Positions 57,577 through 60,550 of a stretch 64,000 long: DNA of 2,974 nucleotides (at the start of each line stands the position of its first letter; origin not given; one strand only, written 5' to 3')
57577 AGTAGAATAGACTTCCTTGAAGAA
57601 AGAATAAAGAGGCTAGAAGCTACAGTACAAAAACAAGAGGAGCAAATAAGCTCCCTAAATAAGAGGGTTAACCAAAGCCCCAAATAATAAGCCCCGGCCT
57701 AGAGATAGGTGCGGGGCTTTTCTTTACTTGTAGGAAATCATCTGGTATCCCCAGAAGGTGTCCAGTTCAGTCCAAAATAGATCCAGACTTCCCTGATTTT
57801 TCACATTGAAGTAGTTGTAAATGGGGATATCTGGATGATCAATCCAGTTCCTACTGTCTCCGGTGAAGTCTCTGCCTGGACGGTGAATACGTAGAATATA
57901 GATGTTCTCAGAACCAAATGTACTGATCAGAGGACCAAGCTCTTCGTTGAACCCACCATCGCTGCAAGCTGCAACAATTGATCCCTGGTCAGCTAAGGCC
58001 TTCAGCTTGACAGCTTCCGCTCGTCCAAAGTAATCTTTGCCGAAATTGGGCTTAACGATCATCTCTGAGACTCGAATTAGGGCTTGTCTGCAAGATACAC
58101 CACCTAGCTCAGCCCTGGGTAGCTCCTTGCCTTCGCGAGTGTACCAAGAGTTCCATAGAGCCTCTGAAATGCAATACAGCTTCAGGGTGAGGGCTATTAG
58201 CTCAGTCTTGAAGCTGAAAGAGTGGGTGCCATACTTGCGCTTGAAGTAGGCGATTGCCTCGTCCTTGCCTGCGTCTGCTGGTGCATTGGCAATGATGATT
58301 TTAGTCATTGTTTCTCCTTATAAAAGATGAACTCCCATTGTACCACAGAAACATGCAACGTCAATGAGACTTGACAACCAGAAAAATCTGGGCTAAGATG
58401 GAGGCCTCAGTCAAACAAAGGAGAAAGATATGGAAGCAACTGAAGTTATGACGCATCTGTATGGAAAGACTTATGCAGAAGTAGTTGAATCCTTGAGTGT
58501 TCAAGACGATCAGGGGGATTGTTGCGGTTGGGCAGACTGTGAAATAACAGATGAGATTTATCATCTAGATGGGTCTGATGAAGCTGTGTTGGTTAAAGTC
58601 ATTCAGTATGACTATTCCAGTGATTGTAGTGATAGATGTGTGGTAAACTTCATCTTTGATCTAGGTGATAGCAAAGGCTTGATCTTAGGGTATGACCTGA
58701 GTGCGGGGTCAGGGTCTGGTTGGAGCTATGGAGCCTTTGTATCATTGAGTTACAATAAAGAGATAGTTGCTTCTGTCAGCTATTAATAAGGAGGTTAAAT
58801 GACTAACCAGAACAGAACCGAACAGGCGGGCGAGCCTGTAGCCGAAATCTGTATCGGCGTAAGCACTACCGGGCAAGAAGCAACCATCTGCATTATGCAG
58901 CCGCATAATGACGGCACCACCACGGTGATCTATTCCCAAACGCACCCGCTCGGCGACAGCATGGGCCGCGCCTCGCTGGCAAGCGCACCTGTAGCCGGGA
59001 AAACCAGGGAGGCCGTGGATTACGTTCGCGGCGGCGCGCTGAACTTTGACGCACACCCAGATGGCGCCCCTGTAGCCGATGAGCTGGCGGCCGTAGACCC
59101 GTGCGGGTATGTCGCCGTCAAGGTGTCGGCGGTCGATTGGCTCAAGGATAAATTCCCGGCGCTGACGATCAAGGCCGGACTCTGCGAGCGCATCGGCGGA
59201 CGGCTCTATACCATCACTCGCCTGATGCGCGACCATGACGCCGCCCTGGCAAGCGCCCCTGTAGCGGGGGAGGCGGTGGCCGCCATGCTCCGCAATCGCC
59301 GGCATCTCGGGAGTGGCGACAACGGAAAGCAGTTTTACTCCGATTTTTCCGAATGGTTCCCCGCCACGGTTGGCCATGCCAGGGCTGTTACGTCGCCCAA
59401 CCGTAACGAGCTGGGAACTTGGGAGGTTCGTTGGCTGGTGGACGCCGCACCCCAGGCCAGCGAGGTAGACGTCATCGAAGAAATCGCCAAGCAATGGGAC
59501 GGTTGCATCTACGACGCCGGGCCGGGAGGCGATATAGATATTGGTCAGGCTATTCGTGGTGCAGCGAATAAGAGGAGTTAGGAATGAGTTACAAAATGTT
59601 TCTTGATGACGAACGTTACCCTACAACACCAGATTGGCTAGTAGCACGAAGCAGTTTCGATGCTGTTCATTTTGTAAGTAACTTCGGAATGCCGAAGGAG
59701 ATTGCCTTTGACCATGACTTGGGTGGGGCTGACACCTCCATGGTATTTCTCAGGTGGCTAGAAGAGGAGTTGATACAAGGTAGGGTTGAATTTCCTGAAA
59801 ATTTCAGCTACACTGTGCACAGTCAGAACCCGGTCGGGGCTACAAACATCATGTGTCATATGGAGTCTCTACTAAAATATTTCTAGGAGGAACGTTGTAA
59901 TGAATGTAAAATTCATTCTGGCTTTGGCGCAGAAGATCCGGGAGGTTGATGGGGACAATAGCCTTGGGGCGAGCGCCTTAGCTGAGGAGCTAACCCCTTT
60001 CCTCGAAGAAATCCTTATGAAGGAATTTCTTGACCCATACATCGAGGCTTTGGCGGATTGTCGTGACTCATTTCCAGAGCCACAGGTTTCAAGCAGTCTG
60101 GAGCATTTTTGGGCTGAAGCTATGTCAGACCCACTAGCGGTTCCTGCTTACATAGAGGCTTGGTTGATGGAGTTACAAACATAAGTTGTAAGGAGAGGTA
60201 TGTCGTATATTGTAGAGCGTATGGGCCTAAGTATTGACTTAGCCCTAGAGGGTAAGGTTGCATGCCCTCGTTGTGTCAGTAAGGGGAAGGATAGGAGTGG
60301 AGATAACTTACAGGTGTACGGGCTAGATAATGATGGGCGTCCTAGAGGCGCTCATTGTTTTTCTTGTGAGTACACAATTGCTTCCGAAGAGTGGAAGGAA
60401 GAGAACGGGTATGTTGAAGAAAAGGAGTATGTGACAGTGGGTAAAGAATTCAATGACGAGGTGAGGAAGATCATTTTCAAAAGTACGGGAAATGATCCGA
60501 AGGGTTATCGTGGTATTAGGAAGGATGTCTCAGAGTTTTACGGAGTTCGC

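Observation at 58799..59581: Second copy of the high-GC paralog, with an internal duplication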

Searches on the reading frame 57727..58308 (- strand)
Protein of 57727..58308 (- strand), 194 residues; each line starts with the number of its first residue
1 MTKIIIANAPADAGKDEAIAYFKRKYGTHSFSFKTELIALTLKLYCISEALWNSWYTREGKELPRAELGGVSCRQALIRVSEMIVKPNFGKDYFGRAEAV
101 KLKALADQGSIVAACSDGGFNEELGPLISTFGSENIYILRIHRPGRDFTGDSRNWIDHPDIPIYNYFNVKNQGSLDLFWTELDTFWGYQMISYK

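Call 8: search_protein_families(library=pfam, proteins=[window:57727-58308:-], max_evalue=1)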
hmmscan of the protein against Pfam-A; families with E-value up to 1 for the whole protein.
window:57727-58308:- (194 aa): 0 families

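Call 9: search_protein_families(library=phrogs, proteins=[window:57727-58308:-], max_evalue=0.1)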
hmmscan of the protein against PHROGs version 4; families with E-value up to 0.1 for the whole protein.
window:57727-58308:- (194 aa): 2 families
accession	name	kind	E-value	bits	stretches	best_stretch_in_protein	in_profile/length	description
phrog_139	-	other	6.8e-29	102.3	1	1-185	82-259/342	deoxynucleoside monophosphate kinase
phrog_31701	-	unknown function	0.0021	19.3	1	1-74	11-87/89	-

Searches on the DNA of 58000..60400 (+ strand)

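Call 7: search_dna_similar(query=window:58000-60400:+, collection=phages, mode=near, max_rows=30)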
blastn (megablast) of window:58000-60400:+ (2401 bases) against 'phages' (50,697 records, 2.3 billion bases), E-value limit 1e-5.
No match.
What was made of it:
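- Tried and rejected: Near-identity DNA search of 58000-60400 against GenBank phages: no match (call 7).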

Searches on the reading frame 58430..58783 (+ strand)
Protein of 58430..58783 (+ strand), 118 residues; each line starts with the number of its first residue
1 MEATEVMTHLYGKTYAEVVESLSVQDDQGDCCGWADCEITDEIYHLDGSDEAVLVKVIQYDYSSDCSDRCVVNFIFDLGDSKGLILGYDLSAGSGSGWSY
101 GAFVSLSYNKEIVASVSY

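Call 8: search_protein_families(library=pfam, proteins=[window:58430-58783:+], max_evalue=1)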
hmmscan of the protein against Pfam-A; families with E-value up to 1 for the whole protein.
window:58430-58783:+ (118 aa): 0 families

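Call 9: search_protein_families(library=phrogs, proteins=[window:58430-58783:+], max_evalue=0.1)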
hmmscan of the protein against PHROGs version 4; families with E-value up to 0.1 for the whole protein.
window:58430-58783:+ (118 aa): 2 families
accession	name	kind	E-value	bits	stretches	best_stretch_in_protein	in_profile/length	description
phrog_2131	-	unknown function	0.0003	21.8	1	24-110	41-121/134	-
phrog_2216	-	unknown function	0.00058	20.9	1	18-66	15-64/104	-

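Call 93: search_protein_families(library=ncbifam, proteins=[window:58430-58783:+], max_evalue=0.01)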
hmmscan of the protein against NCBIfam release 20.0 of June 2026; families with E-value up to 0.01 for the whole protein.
window:58430-58783:+ (118 aa): 0 families

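Call 94: search_protein_families(library=padloc, proteins=[window:58430-58783:+], max_evalue=0.01)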
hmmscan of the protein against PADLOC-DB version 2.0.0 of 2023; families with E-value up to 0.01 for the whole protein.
window:58430-58783:+ (118 aa): 0 families
